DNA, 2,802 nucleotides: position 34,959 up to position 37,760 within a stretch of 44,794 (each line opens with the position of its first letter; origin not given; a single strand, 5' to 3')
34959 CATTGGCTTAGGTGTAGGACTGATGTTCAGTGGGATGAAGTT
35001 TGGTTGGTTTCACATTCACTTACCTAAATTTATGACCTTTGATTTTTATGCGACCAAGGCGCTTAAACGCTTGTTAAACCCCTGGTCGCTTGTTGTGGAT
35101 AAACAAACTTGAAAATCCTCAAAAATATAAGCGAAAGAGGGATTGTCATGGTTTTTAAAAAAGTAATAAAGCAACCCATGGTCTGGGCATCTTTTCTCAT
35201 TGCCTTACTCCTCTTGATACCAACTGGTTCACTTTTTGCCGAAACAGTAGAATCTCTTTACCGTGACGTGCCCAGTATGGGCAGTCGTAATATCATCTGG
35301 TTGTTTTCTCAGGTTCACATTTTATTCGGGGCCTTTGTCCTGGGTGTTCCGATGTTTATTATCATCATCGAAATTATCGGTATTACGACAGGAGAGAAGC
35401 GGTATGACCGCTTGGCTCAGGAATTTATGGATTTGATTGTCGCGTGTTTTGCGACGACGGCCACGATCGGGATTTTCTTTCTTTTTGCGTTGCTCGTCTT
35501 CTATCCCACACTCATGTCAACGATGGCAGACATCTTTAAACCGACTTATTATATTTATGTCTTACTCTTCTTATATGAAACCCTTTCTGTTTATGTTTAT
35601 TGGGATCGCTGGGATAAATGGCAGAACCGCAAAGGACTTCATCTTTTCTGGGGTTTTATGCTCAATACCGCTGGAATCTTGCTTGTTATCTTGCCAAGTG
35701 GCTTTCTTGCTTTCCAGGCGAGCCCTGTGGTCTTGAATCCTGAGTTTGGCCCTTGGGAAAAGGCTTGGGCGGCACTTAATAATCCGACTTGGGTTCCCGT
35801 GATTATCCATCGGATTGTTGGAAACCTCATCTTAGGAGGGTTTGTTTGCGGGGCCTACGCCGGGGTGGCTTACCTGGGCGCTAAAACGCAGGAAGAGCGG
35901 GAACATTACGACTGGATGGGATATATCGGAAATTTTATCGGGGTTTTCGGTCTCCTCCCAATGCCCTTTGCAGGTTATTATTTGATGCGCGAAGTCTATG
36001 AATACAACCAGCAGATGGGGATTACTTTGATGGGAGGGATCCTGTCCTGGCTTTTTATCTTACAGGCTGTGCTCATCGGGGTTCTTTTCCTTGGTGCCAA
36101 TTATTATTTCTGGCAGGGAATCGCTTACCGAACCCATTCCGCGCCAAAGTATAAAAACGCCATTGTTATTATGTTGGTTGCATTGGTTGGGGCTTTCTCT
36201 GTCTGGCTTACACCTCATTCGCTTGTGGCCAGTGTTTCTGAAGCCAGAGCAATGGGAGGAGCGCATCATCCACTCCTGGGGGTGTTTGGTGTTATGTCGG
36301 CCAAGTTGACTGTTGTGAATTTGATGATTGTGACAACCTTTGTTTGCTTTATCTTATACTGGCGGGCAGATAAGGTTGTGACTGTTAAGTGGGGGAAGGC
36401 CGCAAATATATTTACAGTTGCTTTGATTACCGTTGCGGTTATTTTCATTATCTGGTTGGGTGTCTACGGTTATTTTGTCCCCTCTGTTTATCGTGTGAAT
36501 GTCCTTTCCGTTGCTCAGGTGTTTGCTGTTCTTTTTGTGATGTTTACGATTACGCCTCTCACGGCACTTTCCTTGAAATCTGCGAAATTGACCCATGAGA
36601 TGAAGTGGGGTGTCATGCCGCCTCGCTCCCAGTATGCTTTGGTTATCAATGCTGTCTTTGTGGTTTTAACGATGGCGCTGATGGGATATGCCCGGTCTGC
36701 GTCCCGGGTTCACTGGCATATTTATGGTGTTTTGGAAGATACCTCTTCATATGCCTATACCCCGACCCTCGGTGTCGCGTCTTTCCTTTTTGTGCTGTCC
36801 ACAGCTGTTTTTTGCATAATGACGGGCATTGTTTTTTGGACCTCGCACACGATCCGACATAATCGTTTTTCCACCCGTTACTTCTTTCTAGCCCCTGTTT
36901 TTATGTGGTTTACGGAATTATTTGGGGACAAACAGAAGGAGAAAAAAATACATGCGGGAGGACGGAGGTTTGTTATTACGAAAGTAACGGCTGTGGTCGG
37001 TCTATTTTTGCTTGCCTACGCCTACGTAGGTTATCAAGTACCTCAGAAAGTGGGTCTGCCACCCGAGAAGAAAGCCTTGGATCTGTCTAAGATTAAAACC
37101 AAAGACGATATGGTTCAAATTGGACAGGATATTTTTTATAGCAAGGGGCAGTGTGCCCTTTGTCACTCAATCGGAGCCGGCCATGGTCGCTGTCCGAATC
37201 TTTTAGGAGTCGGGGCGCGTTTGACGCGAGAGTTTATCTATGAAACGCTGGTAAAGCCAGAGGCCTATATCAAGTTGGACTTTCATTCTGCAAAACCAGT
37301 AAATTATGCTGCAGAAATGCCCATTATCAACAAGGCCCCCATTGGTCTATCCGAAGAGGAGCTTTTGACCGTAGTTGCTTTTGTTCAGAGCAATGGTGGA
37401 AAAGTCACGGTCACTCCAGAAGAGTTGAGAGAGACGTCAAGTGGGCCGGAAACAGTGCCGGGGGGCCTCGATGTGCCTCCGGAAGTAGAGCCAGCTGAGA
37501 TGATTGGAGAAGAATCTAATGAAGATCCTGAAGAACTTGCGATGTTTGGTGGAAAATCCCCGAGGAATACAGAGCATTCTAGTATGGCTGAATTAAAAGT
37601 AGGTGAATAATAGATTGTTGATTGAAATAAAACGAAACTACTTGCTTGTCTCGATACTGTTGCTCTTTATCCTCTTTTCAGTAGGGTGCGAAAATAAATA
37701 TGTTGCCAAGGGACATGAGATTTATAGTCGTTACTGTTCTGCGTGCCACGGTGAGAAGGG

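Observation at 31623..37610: Two orphan complex-I/Mrp antiporter-like subunits directly upstream of a CydB-less bd-like oxidase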

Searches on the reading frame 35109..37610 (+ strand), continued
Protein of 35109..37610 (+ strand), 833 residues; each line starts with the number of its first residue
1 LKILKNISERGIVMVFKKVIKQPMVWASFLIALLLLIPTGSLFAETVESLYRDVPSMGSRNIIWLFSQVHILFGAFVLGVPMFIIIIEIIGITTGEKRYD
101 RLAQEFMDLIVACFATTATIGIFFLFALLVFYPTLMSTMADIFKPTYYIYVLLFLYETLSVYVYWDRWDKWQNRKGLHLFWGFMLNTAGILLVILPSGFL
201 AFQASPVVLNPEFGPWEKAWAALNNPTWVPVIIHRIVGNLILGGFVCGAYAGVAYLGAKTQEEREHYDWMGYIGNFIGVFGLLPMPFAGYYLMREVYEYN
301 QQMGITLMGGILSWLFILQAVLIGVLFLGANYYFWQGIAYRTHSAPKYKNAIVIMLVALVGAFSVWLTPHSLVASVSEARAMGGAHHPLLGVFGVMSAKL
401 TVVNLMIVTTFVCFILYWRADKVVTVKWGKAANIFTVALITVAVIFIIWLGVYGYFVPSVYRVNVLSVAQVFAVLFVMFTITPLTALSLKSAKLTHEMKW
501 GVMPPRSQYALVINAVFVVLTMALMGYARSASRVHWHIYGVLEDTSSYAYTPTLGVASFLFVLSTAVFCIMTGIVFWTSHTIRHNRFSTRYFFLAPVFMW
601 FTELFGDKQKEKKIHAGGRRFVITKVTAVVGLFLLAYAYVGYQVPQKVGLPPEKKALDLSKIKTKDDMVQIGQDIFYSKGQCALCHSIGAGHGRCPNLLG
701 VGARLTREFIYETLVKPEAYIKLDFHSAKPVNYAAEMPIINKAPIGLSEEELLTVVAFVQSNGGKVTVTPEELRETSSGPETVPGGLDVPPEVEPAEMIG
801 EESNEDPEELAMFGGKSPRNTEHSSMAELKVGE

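Call 64: fold_search(model_id=the predicted structure, library=pdb)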
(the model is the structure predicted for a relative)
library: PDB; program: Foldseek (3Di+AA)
matches with E <= 10: 203; with E <= 0.001: 10
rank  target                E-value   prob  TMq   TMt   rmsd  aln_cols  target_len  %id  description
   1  7oy2_C                4.7e-07  1.00  0.29  0.49  21.8       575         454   14  High resolution structure of cytochrome bd-II oxidase from E. coli (released 2021-12-15)
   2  7ose_A                8.6e-06  1.00  0.26  0.40  22.6       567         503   15  cytochrome bd-II type oxidase with bound aurachin D (released 2021-11-17)
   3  8b4o_A                3.6e-05  1.00  0.26  0.45  21.9       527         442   12  Cryo-EM structure of cytochrome bd oxidase from C. glutamicum (released 2022-12-28)
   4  6rx4_A                7.8e-05  1.00  0.27  0.43  22.3       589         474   13  THE STRUCTURE OF BD OXIDASE FROM ESCHERICHIA COLI (released 2019-11-20)
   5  9fka_A                8.8e-05  1.00  0.26  0.44  21.4       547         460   13  Cryo-EM structure of the reduced cytochrome bd oxidase from M. tuberculosis (released 2025-02-12)
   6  9r2g_A                9.5e-05  1.00  0.27  0.57  17.2       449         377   15  Cytochrome bd II oxidase qOR-2 type from Mycobacterium smegmatis (released 2026-03-04)
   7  5doq_A                1.1e-04  1.00  0.27  0.50  23.7       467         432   14  The structure of bd oxidase from Geobacillus thermodenitrificans (released 2016-05-04)
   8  6rko_A                1.1e-04  1.00  0.26  0.46  21.9       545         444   13  Cryo-EM structure of the E. coli cytochrome bd-I oxidase at 2.68 A resolution (released 2019-10-16)
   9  7d5i_A                1.6e-04  1.00  0.27  0.47  20.4       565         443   12  Structure of Mycobacterium smegmatis bd complex in the apo-form. (released 2021-06-23)
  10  7nkz_A                3.6e-04  1.00  0.26  0.44  21.4       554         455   12  Cryo-EM structure of the cytochrome bd oxidase from M. tuberculosis at 2.5 A resolution (released 2021-09-22)
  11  8e73_2M               1.3e-01  0.35  0.14  0.18  21.0       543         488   12  Vigna radiata supercomplex I+III2 (full bridge) (released 2023-01-11)
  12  7qso_L                1.4e-01  0.25  0.13  0.17  23.4       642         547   11  Bovine complex I in lipid nanodisc, State 3 (Slack) (released 2022-05-25)
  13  7p7l_L                1.5e-01  0.16  0.10  0.13  28.9       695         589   11  Complex I from E. coli, DDM/LMNG-purified, with NADH and FMN, Open state (released 2022-09-21)
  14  6z16_A                1.7e-01  0.20  0.14  0.14  33.6       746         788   14  Structure of the Mrp antiporter complex (released 2020-08-12)
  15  8b23_B                1.7e-01  0.33  0.15  0.17  24.0       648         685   11  Time-resolved structure of K+-dependent Na+-PPase from Thermotoga maritima 600-seconds post reaction initiation with N (released 2024-01-17)
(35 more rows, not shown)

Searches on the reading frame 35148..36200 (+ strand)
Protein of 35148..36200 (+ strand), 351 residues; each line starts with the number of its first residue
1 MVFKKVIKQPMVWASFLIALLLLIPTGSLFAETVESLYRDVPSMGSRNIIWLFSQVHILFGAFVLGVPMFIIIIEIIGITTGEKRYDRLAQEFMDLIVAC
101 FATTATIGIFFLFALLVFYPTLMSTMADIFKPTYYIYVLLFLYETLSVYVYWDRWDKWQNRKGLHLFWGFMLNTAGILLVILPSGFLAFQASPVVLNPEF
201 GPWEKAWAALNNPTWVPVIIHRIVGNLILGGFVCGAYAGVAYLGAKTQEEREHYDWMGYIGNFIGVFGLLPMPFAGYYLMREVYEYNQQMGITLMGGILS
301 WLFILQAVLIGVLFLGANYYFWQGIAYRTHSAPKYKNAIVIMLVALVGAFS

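Call 56: search_solved_structures(query=window:35148-36200:+, max_evalue=1, show_alignments=2)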
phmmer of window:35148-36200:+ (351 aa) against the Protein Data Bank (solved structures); distinct sequences matched with E-value up to 1: 2.
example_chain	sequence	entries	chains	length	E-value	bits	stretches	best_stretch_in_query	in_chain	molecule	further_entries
5doq_A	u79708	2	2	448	4.4e-07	32.5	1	44-235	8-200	Bd-type quinol oxidase subunit I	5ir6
9r2g_A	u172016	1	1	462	0.00036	23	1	55-242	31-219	Cytochrome bd menaquinol oxidase subunit I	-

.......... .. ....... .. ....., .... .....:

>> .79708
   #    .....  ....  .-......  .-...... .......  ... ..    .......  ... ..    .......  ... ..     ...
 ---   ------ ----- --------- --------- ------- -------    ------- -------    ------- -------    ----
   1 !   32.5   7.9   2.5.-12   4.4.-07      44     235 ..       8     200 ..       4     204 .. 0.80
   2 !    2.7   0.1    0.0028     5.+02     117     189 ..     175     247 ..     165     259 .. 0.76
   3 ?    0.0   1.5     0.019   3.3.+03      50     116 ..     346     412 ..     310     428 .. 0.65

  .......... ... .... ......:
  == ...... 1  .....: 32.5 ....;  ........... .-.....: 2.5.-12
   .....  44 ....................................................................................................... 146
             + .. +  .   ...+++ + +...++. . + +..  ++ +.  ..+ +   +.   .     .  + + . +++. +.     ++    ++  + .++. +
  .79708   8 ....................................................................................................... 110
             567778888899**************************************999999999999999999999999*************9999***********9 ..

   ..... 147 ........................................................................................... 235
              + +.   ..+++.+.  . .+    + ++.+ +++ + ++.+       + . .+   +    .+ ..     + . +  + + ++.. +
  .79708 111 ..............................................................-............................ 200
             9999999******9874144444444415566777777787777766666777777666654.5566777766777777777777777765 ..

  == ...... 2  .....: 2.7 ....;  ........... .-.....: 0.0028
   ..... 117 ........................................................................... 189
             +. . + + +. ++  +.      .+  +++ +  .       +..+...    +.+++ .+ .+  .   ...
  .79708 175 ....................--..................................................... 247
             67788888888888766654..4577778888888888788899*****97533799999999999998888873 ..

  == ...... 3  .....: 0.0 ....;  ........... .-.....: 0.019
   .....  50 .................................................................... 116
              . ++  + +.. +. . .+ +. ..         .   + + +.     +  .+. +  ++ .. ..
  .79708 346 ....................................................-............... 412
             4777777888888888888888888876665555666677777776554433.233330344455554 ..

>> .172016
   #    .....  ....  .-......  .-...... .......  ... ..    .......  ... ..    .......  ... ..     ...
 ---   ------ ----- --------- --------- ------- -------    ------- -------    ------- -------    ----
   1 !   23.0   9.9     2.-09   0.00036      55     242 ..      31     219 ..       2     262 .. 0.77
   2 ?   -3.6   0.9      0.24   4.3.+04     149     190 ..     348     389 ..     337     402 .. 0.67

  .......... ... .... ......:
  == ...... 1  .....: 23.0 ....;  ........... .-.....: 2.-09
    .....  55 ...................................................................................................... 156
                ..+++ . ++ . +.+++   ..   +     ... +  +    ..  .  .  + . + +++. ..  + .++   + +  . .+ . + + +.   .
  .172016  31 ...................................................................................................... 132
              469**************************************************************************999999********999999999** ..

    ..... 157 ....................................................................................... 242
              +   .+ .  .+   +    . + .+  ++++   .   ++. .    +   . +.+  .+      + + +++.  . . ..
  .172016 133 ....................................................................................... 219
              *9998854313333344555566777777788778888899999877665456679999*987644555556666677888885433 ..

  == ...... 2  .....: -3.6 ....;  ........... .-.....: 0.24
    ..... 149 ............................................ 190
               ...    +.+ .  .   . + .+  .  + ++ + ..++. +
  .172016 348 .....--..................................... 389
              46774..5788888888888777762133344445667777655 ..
